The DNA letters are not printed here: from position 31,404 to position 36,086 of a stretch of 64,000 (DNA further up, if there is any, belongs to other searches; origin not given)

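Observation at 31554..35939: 1461-aa secreted protein with roughly 60 cysteines, extreme Thr/Ser/Asn/Gly/Tyr bias and no recognisable fold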

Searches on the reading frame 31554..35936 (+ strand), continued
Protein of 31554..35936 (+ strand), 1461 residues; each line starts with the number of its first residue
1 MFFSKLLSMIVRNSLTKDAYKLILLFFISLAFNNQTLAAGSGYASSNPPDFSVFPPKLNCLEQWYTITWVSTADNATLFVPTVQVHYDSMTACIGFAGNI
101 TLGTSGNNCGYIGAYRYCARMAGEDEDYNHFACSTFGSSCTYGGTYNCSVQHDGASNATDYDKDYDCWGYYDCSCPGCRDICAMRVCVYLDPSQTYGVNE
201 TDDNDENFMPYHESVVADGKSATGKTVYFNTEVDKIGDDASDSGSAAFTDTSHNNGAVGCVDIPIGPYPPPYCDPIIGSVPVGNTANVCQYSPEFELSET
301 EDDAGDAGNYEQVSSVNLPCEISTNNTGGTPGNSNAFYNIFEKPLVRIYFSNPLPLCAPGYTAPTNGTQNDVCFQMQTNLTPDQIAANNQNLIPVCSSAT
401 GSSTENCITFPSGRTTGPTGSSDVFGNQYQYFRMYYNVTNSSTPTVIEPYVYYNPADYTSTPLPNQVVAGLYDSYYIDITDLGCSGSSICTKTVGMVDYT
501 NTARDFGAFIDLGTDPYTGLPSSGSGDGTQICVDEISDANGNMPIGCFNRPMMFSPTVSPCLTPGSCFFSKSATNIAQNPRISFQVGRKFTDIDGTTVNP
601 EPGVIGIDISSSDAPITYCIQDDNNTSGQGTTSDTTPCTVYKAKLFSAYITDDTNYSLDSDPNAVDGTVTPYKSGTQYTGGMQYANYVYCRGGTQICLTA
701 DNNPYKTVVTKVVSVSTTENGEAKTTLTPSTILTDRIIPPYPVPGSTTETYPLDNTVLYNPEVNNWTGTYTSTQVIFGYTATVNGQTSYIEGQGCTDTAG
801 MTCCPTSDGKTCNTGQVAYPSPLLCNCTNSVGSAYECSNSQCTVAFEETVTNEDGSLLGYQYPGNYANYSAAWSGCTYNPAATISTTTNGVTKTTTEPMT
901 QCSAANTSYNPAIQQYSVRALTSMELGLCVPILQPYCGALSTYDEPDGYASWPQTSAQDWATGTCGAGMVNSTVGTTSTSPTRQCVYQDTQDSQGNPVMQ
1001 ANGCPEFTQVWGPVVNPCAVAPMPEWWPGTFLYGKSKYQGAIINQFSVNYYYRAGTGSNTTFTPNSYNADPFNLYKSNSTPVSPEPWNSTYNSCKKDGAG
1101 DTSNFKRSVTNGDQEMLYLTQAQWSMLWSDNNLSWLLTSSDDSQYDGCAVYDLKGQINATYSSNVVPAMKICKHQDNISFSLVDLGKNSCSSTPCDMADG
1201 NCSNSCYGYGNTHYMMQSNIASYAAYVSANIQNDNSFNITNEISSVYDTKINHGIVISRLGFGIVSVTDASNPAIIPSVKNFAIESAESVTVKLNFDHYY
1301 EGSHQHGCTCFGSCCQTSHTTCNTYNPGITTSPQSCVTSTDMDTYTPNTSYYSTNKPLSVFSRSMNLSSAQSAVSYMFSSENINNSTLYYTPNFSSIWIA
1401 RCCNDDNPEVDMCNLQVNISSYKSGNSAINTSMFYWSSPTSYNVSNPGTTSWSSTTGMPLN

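Call 118: search_protein_families(library=ncbifam, proteins=[P0162, P0166, P0110, L104:4457-6886:+], max_evalue=0.01)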
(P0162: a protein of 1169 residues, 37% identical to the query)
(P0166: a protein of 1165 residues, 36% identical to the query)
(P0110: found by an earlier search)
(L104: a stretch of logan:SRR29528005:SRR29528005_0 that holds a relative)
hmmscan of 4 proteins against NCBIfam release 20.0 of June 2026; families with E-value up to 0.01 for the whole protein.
P0162 (1169 aa): 0 families

P0166 (1165 aa): 0 families

P0110 (1155 aa): 0 families

L104:4457-6886:+ (810 aa): 6 families
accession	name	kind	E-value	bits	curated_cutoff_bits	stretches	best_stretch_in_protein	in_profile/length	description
TIGR00929.1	VirB4_CagE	subfamily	2.5e-233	776.7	643.1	1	12-806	3-791/792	VirB4 family type IV secretion/conjugal transfer ATPase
NF010473.0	PRK13898.1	equivalog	5.7e-97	325.6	1050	2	14-609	18-624/801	type IV secretion system ATPase VirB4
NF010427.0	PRK13853.1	equivalog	2.3e-47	161.4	957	1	19-603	14-602/789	type IV secretion system protein VirB4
NF010447.0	PRK13873.1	equivalog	3.1e-08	32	1020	1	329-493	334-500/815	conjugal transfer protein TrbE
NF010404.0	PRK13830.1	subfamily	0.0014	16.4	810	1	331-477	348-498/818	conjugal transfer protein TrbE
NF010466.0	PRK13891.1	subfamily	0.0016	16.4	1322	1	331-471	379-524/852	conjugal transfer protein TrbE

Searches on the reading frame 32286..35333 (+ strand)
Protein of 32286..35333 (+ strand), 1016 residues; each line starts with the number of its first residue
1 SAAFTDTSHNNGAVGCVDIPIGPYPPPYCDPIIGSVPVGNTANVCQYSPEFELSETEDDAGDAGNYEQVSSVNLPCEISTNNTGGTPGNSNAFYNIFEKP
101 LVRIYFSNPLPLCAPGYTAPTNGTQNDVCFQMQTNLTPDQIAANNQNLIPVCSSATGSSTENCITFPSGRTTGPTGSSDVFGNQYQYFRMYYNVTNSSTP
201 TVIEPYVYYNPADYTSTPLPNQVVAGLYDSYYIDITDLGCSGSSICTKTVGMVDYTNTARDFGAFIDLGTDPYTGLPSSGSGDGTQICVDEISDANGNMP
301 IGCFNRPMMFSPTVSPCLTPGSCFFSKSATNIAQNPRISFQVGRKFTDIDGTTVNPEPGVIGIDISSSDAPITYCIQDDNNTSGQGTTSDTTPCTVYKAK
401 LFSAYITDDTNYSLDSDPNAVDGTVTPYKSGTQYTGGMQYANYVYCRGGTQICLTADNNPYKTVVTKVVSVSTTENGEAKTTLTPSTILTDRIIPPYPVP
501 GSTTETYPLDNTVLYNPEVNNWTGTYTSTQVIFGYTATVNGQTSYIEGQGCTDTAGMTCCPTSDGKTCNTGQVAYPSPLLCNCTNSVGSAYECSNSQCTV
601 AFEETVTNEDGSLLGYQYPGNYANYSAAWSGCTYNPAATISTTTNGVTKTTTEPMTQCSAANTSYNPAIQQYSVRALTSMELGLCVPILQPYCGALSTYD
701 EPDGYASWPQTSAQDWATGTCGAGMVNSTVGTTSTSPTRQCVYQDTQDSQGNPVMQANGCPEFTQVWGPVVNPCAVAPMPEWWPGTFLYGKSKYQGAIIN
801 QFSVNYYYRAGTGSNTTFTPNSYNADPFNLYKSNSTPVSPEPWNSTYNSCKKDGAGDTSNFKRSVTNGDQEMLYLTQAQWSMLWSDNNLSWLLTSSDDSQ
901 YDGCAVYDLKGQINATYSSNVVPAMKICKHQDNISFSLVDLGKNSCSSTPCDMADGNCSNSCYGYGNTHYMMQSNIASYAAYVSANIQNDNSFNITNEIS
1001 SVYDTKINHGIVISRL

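Call 49: search_protein_representatives(alignment_id=A3)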
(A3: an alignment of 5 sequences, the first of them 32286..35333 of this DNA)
Query: 5 sequences, 958 profile positions. Proteins with E-value up to 0.001 (for the whole library): 86; up to 1e-10: 46; up to 1e-30: 23. The best 86 are listed.
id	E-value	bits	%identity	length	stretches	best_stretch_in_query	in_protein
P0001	0.0e+00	1477.3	-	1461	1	4-957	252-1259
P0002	0.0e+00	1391.0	-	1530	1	6-957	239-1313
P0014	0.0e+00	1274.7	-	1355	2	8-958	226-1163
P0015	0.0e+00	1119.4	-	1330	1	3-957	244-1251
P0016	5.3e-254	862.0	-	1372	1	7-957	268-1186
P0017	6.3e-192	656.5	-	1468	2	505-957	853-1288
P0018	1.6e-187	642.0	-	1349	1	6-958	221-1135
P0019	1.4e-181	622.3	-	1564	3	8-585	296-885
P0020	7.8e-179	613.2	-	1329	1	8-956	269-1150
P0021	6.4e-178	610.2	-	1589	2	524-957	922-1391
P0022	4.3e-176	604.1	-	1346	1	6-958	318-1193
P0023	1.3e-164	566.2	-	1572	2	5-582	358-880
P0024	2.5e-163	561.9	-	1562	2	525-915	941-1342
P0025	4.2e-160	551.2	-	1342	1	6-924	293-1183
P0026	1.3e-143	496.6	-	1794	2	5-592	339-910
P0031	1.5e-67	244.9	-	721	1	7-432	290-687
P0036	5.2e-27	110.7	-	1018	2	7-491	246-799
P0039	5.2e-23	97.4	-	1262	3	6-288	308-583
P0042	7.0e-17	77.2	-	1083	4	562-693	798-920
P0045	3.5e-15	71.5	-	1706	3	7-439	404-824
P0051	1.4e-12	62.9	-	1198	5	567-672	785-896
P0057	5.5e-11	57.7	-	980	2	531-676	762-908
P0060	6.5e-10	54.1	-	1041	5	532-677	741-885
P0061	7.0e-10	54.0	-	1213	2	529-717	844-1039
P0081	3.1e-05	38.6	-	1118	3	531-812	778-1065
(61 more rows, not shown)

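Call 50: list_cluster_members(proteins=[P0014, P0015, P0019, P0026, P0036, P0039, P0042, P0045, P0051, P0061])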
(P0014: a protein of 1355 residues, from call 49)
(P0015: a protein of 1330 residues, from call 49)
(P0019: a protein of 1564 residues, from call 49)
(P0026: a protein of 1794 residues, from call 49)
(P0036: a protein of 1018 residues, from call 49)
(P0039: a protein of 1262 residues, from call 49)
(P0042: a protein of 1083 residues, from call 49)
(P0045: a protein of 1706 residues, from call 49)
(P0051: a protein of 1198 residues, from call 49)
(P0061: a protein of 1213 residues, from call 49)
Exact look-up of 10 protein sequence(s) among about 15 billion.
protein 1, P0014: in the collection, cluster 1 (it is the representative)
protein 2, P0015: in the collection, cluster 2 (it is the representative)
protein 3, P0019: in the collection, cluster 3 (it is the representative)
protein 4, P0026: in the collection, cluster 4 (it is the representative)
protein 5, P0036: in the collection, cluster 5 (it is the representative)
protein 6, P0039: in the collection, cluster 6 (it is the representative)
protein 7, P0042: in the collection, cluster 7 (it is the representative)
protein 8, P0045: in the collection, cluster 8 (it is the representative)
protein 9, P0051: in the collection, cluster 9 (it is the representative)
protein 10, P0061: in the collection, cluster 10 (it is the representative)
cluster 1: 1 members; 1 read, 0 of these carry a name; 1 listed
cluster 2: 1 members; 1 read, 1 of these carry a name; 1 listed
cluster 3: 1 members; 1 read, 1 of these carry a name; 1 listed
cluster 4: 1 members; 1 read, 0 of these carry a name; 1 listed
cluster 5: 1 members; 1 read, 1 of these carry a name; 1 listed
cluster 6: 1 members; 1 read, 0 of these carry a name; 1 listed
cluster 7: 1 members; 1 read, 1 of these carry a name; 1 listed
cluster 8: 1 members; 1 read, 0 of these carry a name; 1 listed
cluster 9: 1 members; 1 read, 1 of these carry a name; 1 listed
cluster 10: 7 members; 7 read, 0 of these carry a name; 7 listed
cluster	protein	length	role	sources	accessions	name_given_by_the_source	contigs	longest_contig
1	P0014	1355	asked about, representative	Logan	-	-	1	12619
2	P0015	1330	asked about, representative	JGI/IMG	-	hypothetical protein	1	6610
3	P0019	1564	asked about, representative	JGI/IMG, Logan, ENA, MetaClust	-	\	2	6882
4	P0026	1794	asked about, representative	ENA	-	-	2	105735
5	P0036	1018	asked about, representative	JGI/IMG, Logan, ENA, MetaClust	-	\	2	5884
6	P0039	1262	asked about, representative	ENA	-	-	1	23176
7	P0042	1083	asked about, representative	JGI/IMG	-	hypothetical protein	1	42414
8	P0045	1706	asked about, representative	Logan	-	-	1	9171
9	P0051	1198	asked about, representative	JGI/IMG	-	hypothetical protein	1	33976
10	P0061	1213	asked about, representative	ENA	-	-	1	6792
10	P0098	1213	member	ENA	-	-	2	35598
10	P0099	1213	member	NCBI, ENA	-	-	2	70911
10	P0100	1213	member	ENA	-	-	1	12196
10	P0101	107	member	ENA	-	-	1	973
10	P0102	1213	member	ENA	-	-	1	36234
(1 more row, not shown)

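Call 53: find_encoding_contigs(protein=P0026, flank=6000, max_places=1)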
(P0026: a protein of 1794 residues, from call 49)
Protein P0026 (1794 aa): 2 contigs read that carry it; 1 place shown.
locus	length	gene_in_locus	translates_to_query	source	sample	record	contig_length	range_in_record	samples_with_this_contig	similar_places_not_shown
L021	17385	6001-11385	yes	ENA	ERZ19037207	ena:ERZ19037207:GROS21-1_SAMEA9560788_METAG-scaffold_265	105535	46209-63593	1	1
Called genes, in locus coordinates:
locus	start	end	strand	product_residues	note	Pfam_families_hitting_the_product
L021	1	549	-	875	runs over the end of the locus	PF02739:5_3_exonuc_N, PF01367:5_3_exonuc, PF00476:DNA_pol_A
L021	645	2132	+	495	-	PF03219:TLC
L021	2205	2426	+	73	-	-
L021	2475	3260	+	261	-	-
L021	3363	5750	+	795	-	PF27097:VirB4_TrbE_N, PF03135:CagE_TrbE_VirB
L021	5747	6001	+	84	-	-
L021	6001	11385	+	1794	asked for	-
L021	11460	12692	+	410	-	PF07690:MFS_1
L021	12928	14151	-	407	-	PF07690:MFS_1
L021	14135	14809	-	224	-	PF02230:Abhydrolase_2, PF00561:Abhydrolase_1 (faint), PF01738:DLH (weak)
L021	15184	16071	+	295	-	PF01040:UbiA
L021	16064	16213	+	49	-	PF27516:YCO2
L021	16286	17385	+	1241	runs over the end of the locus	-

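Call 54: find_encoding_contigs(protein=P0042, flank=6000, max_places=1)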
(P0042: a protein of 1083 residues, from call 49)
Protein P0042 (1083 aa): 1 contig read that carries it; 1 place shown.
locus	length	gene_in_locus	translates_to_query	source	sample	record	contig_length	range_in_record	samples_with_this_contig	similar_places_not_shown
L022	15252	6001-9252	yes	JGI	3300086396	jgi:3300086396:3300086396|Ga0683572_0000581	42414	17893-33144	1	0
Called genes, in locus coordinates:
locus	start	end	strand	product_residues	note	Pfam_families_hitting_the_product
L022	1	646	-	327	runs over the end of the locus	-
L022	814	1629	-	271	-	PF00510:COX3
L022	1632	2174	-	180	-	PF04442:CtaG_Cox11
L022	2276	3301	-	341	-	-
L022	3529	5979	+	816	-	PF27097:VirB4_TrbE_N, PF03135:CagE_TrbE_VirB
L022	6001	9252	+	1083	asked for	-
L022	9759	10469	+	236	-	PF01609:DDE_Tnp_1, PF13612:DDE_Tnp_1_3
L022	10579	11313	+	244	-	-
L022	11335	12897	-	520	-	PF13623:SurA_N_2, PF13624:SurA_N_3, PF13145:Rotamase_2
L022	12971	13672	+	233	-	PF00121:TIM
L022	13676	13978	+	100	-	PF03840:SecG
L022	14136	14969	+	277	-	PF00793:DAHP_synth_1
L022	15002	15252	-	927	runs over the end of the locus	PF00474:SSF, PF00512:HisKA, PF02518:HATPase_c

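Call 55: find_encoding_contigs(protein=P0051, flank=6000, max_places=1)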
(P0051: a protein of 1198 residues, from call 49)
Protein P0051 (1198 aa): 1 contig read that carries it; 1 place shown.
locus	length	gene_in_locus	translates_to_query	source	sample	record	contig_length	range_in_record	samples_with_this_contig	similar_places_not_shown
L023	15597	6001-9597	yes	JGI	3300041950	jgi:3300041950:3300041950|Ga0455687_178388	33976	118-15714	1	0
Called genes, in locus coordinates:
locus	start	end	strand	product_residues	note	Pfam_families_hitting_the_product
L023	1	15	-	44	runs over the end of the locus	?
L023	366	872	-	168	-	PF02559:CarD_TRCF_RID, PF21095:CarD_C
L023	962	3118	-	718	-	PF13491:FtsK_4TM, PF17854:FtsK_alpha, PF01580:FtsK_SpoIIIE, PF09397:FtsK_gamma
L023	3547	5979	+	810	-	PF27097:VirB4_TrbE_N, PF03135:CagE_TrbE_VirB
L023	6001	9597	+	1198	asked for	-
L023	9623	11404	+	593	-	PF07244:POTRA (weak), PF01103:Omp85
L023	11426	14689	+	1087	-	PF27051:TamB_N (faint), PF04357:TamB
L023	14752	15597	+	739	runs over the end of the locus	PF00521:DNA_topoisoIV, PF03989:DNA_gyraseA_C (faint)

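Call 56: find_encoding_contigs(protein=P0061, flank=6000, max_places=1)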
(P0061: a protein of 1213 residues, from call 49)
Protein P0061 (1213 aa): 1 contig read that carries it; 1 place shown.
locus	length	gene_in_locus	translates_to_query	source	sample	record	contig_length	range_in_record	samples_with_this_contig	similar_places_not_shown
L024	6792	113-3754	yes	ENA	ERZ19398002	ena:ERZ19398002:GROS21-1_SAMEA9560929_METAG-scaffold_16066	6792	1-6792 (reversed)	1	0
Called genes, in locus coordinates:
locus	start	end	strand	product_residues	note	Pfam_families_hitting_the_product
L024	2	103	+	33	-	?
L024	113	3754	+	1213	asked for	-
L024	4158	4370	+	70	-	-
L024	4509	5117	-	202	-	PF13505:OMP_b-brl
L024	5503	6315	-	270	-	PF13145:Rotamase_2, PF13616:Rotamase_3, PF00639:Rotamase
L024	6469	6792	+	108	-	?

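Call 57: find_encoding_contigs(protein=P0081, flank=6000, max_places=1)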
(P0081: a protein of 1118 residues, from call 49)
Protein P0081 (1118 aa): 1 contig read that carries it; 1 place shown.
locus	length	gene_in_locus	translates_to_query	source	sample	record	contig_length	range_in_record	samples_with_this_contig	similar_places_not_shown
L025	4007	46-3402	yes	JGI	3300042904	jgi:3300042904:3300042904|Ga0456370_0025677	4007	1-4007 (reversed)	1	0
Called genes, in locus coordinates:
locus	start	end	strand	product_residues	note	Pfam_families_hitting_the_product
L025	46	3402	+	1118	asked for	-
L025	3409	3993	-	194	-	PF00106:adh_short, PF13561:adh_short_C2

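Call 83: search_protein_families(library=pfam, proteins=[P0060, P0042, P0057, P0031, P0051, P0026], max_evalue=10)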
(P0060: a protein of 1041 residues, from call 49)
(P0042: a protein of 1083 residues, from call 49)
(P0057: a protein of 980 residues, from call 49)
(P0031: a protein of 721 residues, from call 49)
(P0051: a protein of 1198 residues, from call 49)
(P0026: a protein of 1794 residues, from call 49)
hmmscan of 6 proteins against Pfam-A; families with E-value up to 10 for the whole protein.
P0060 (1041 aa): 1 family
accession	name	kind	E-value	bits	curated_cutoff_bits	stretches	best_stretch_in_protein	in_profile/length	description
PF02793.27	HRM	-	3.6e-06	27.7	26.2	2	863-898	11-48/66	Hormone receptor domain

P0042 (1083 aa): 1 family
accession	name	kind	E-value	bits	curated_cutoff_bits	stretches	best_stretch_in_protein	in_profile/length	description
PF02793.27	HRM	-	0.0015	19.3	26.2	1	882-922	7-48/66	Hormone receptor domain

P0057 (980 aa): 0 families

P0031 (721 aa): 0 families

P0051 (1198 aa): 0 families

P0026 (1794 aa): 1 family
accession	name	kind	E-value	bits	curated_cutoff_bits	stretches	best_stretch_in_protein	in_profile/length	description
PF23090.1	MBTPS1_4th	-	0.1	12.5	27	1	1082-1130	139-187/275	MBTPS1, fourth GATase-like domain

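Call 118: search_protein_families(library=ncbifam, proteins=[P0060], max_evalue=0.01)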
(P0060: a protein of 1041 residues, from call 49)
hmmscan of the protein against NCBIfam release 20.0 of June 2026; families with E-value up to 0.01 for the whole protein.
P0060 (1041 aa): 0 families
